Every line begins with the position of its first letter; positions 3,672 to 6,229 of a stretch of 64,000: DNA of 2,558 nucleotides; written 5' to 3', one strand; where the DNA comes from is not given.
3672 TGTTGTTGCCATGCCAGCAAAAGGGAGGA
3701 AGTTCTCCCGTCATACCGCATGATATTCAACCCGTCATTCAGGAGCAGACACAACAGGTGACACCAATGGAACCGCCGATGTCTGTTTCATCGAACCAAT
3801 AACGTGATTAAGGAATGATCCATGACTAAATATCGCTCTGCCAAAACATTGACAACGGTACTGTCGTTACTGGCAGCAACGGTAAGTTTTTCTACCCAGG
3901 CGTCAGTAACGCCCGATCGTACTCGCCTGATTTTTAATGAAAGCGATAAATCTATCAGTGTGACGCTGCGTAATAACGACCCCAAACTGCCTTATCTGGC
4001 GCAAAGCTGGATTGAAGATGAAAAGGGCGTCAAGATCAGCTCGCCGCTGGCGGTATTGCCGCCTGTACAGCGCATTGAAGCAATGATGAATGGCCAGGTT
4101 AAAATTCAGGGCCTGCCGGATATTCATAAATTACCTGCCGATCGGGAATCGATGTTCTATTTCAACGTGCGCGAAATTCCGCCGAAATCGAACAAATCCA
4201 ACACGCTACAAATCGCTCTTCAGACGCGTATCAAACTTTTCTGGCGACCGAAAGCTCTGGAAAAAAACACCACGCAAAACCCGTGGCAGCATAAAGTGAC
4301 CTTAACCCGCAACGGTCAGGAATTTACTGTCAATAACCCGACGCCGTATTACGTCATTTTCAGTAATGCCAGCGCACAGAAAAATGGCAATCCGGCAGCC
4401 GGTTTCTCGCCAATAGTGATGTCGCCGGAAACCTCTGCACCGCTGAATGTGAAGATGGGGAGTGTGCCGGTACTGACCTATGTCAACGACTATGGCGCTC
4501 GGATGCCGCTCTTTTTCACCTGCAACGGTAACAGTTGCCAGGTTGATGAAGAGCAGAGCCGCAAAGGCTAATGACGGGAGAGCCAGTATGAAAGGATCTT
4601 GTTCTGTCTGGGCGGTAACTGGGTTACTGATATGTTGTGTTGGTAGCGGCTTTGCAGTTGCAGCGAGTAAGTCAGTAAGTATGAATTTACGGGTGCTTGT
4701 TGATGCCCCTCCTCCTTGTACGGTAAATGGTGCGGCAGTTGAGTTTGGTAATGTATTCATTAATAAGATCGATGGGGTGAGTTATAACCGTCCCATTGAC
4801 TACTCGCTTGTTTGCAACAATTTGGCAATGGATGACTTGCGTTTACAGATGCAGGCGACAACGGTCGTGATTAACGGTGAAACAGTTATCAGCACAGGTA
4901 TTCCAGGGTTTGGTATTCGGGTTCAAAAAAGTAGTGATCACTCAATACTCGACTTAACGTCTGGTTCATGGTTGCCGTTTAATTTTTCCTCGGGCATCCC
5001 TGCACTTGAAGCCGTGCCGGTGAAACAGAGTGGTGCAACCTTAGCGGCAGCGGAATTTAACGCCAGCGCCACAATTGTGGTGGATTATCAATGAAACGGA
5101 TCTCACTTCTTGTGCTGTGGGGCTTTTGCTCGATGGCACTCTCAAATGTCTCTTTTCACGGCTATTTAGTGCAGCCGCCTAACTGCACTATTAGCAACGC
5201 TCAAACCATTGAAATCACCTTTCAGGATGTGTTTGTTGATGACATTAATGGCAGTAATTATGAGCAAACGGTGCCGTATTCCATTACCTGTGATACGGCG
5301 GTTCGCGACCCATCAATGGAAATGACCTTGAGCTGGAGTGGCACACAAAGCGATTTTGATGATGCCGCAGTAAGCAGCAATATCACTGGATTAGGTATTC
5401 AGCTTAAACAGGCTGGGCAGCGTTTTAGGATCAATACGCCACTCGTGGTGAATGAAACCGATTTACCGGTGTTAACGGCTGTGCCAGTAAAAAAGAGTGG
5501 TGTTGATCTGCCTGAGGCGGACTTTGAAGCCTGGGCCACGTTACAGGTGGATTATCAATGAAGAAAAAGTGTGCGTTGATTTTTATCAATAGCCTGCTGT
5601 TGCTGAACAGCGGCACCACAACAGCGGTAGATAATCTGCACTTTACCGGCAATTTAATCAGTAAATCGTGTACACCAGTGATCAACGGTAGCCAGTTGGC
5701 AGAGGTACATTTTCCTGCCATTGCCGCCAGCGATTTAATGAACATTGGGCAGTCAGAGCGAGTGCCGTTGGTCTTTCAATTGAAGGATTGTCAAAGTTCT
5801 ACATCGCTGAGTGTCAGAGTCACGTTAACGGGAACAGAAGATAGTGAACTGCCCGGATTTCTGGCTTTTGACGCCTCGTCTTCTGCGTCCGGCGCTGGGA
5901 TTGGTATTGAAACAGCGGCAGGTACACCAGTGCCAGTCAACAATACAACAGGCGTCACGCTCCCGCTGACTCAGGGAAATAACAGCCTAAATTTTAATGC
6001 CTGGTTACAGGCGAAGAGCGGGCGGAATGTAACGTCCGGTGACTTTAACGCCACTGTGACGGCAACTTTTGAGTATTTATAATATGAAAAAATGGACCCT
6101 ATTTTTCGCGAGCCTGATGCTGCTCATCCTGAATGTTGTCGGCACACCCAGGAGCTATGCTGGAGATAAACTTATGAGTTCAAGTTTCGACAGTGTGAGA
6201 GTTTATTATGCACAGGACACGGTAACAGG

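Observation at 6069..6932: Atypical terminal gene of the fimbrial operon: cysteine-rich secreted protein without a pilin C-terminus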

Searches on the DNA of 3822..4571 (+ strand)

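Call 45: search_dna_similar(query=window:3822-4571:+, collection=ecoli_genomes, mode=near, max_rows=3)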
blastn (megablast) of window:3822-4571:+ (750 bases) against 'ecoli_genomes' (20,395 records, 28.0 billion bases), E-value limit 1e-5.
Records with a match: 2449; places in all: 2449; records where one place covers at least 80% of the query: 2448.
Genomes with a match: 2449 of 5426; with a place that covers at least 80% of the query: 2448. Places per genome that has any: lowest 1, median 1, highest 1. On chromosomes: 2449 places; on plasmids: 0.
Best place of each record, by identity: >=99% 347; 95-99% 209; 90-95% 78; 80-90% 1374; 60-80% 441.
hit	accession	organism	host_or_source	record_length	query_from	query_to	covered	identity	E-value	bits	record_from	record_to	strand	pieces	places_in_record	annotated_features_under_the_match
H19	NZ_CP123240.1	Escherichia coli strain YZLc1-3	chicken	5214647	1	750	100%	100.0%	0e+0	1386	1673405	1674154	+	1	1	fimbria/pilus periplasmic chaperone | fimbrial protein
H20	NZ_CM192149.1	Escherichia coli strain Ec-U3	Homo sapiens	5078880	1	750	100%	100.0%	0e+0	1386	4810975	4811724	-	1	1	fimbria/pilus periplasmic chaperone | fimbrial protein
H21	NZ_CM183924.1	Escherichia coli strain GMF054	Homo sapiens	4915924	1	750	100%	99.6%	0e+0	1369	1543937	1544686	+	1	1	fimbria/pilus periplasmic chaperone | fimbrial protein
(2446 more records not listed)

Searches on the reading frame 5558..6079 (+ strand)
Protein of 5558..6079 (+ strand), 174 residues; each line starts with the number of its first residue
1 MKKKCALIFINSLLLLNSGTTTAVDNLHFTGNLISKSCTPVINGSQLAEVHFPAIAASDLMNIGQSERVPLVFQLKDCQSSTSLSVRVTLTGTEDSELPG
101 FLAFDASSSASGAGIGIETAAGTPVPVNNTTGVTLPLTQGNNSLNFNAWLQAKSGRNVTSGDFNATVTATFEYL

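Call 3: search_protein_families(library=pfam, proteins=[window:5558-6079:+], max_evalue=0.01)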
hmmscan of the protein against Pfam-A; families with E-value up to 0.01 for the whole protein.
window:5558-6079:+ (174 aa): 1 family
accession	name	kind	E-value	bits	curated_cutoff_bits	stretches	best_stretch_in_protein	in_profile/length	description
PF00419.26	Fimbrial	-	2e-21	77.3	25.6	1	28-173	2-150/151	Fimbrial protein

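Call 5: search_protein_families(library=ncbifam, proteins=[window:5558-6079:+], max_evalue=0.01)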
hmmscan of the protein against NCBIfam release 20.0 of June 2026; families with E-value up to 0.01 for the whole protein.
window:5558-6079:+ (174 aa): 17 families
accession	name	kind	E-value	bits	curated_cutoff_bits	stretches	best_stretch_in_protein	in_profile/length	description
NF011816.0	PRK15288.1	equivalog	4.8e-47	159.9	253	1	6-174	12-176/176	putative minor fimbrial subunit StfG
NF011792.0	PRK15260.1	equivalog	1.1e-35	123.1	264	1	21-173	25-177/178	fimbrial protein SteF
NF052362.1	FimF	equivalog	1.5e-17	63.7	200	1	1-173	1-174/175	type 1 fimbrial adaptor subunit FimF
NF052361.1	FimI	equivalog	2.1e-14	53.6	300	1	7-171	10-176/179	type 1 fimbrial minor subunit FimI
NF011756.0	PRK15209.1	equivalog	2.7e-11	43.3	221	1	8-171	5-171/174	long polar fimbrial major subunit LpfA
NF011738.0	PRK15191.1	equivalog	3.4e-11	43.2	238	1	12-171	10-169/172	fimbrial protein BcfF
NF011737.0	PRK15190.1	equivalog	6.1e-11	42.3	240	1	3-167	4-174/181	fimbrial protein BcfE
NF011741.1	PRK15194.1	equivalog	8.9e-10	38.8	140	1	22-172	28-183/185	type 1 fimbrial major subunit FimA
NF011815.0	PRK15287.1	equivalog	6.4e-08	32.5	253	1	13-173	8-157/158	fimbrial minor subunit StfF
NF011824.1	PRK15296.1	equivalog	3.1e-07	30.5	400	1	8-173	7-180/181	fimbrial protein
NF011811.0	PRK15283.1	equivalog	4.8e-06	26.6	267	1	23-174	27-186/186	fimbrial major subunit StfA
NF011734.0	PRK15187.1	equivalog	9.2e-06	25.4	247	1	19-171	25-175/180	fimbrial protein BcfA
NF011757.0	PRK15210.1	equivalog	2.4e-05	24.6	241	1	102-174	120-194/194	fimbrial protein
NF007276.0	PRK09733.1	equivalog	6.3e-05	22.9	189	1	4-173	6-182/183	fimbrial-like protein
NF011747.0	PRK15200.1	equivalog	0.0001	21.8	210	1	24-171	26-174/177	type 1 fimbrial protein subunit FimI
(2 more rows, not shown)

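Call 37: find_homologous_proteins(query=window:5558-6079:+, max_evalue=0.001)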
Query window:5558-6079:+ (174 aa): 58 proteins with E <= 0.001 among 425 candidates.
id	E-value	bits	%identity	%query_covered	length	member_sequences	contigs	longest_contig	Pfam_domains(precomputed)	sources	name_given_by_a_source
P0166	3.2e-103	360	98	100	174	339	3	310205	PF00419.27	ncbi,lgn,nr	ncbi:TPA: fimbrial protein [Escherichia coli]|nr:fimbrial protein [Escherichia coli] HAN3218475.1 fi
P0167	9.2e-91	320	86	100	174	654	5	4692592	PF00419.27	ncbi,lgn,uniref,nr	ncbi:TPA: fimbrial protein [Escherichia coli]|uniref:fimbrial protein n=1 Tax=Escherichia coli TaxID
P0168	2.8e-87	308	84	100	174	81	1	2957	PF00419.27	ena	-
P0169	6.9e-84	297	83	100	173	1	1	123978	PF00419.27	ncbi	ncbi:fimbrial protein [Escherichia coli]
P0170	1.6e-81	290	79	100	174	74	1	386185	PF00419.27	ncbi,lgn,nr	ncbi:fimbrial protein [Escherichia coli]|nr:fimbrial protein [Escherichia coli]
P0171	1.1e-78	280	80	100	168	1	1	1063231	PF00419.27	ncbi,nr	ncbi:fimbrial protein [Escherichia coli]|nr:fimbrial protein [Escherichia coli]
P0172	2.9e-73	263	71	100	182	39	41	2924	PF00419.27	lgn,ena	-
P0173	1.4e-70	254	68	100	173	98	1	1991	PF00419.27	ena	-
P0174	2.8e-67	243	80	82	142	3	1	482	PF00419.27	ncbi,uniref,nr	ncbi:fimbrial protein [Escherichia coli]|uniref:fimbrial protein n=1 Tax=Escherichia coli TaxID=562 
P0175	6.1e-64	233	63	100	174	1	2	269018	PF00419.27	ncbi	ncbi:fimbrial protein [Escherichia coli]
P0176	1.3e-63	231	68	93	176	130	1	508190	PF00419.27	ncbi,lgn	ncbi:TPA: fimbrial protein [Escherichia coli]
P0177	2.5e-63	231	62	100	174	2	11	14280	PF00419.27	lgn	-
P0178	6.4e-63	229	64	98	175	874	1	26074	PF00419.27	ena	-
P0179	1.2e-62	228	62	100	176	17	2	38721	PF00419.27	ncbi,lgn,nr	ncbi:fimbrial protein [Escherichia coli]|nr:fimbrial protein [Escherichia coli] MBB8071442.1 fimbria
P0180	2.5e-62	227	66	92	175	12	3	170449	PF00419.27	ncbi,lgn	-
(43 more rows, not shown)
